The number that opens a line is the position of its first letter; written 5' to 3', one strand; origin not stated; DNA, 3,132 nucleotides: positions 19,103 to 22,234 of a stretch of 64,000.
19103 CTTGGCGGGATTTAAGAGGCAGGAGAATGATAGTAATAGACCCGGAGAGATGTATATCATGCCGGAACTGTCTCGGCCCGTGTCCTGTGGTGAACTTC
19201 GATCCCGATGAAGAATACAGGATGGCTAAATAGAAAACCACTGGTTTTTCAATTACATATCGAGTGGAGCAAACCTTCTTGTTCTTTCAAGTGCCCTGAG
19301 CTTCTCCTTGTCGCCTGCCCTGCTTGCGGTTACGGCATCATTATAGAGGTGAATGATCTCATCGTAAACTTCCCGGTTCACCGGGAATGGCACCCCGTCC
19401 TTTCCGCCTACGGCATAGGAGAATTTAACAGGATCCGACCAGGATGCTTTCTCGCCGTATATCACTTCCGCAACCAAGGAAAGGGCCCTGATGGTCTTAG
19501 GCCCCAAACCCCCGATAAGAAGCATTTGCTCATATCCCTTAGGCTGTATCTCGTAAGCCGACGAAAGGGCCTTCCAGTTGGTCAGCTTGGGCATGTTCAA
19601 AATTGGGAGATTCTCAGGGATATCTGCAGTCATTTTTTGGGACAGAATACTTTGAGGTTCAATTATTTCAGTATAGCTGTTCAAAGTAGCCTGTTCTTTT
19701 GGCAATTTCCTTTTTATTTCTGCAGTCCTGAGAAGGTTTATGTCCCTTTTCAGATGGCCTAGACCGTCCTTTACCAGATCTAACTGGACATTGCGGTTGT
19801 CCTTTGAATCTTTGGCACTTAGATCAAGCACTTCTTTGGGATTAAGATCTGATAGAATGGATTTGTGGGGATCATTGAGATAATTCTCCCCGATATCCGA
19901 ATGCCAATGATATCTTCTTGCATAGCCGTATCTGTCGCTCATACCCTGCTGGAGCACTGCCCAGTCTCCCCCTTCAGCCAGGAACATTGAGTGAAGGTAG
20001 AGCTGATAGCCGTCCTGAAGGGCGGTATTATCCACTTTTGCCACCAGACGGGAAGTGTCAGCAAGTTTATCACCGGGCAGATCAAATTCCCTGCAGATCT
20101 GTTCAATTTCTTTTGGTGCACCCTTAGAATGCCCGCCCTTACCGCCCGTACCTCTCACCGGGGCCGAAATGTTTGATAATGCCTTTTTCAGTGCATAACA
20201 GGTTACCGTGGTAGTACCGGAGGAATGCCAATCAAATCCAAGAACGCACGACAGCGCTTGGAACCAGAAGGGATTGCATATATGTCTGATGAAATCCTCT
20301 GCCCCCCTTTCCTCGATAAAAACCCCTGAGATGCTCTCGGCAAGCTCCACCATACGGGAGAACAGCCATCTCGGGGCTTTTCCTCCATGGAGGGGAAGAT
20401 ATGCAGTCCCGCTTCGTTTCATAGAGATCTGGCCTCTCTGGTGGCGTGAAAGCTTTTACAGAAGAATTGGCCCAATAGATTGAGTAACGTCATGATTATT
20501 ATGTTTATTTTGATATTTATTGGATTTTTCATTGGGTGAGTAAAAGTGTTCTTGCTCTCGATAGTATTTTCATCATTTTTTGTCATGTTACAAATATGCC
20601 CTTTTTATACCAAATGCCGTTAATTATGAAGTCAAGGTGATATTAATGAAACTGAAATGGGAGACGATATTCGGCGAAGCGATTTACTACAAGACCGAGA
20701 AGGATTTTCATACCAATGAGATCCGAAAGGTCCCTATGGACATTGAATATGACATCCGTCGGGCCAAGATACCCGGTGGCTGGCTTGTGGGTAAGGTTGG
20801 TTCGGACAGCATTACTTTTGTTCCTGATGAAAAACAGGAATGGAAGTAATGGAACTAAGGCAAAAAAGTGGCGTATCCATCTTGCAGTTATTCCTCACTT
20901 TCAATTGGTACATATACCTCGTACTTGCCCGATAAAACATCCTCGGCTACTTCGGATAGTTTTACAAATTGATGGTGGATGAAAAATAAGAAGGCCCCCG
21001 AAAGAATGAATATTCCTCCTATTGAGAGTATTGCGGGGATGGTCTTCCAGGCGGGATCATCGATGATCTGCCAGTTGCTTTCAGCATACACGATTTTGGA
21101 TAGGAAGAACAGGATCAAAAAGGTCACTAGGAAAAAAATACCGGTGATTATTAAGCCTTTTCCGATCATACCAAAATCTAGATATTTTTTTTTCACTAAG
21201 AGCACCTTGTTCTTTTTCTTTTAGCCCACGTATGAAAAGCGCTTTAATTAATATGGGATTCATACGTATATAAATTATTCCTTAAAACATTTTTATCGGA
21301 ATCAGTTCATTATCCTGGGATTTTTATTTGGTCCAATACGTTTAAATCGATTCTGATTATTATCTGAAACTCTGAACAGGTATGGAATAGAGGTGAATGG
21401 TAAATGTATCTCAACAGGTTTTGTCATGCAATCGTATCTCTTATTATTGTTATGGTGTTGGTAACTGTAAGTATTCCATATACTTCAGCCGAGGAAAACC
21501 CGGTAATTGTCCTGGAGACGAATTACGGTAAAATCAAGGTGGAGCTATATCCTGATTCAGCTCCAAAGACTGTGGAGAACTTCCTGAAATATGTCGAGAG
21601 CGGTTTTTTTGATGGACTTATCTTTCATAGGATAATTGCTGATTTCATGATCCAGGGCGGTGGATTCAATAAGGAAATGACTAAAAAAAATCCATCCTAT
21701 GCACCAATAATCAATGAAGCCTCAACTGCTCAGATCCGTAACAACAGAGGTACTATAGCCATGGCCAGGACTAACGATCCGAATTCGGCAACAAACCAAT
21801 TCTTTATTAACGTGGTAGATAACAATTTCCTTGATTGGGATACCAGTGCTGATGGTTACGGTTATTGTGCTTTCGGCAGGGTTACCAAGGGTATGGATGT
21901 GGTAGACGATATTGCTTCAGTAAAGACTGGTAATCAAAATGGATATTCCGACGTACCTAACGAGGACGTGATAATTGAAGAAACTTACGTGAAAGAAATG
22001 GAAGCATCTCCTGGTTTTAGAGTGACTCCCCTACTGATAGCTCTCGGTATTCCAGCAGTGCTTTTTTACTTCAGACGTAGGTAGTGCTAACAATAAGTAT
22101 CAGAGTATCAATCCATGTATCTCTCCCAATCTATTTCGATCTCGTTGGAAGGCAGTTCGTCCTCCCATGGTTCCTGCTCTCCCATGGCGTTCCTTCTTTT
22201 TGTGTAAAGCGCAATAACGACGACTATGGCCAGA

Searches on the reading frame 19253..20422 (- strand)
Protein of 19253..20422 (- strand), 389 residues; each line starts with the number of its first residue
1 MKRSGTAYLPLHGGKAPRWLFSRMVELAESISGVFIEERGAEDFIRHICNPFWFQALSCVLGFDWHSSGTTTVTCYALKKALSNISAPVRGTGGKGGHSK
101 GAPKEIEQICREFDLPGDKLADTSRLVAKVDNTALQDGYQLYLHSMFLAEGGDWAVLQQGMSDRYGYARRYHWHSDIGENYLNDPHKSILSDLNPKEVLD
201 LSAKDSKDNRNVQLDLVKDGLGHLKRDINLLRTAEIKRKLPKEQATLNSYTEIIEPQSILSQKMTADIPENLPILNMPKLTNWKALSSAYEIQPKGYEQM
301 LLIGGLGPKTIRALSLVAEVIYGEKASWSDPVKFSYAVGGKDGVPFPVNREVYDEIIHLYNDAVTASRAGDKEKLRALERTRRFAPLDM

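Call 15: search_protein_families(library=pfam, proteins=[window:19253-20422:-], max_evalue=0.01)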
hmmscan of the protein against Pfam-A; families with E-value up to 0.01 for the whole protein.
window:19253-20422:- (389 aa): 1 family
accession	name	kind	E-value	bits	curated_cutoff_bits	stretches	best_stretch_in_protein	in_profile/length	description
PF05559.16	DUF763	-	2.8e-118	395.2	35.5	1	5-348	1-319/319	Protein of unknown function (DUF763)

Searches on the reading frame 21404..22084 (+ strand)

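Call 15: search_protein_families(library=pfam, proteins=[window:21404-22084:+], max_evalue=0.01)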
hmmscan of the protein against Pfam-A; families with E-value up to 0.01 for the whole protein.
window:21404-22084:+ (226 aa): 1 family
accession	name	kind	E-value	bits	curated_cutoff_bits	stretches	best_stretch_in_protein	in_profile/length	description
PF00160.26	Pro_isomerase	-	4.1e-47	160.8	21.7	1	35-195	2-158/159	Cyclophilin type peptidyl-prolyl cis-trans isomerase/CLD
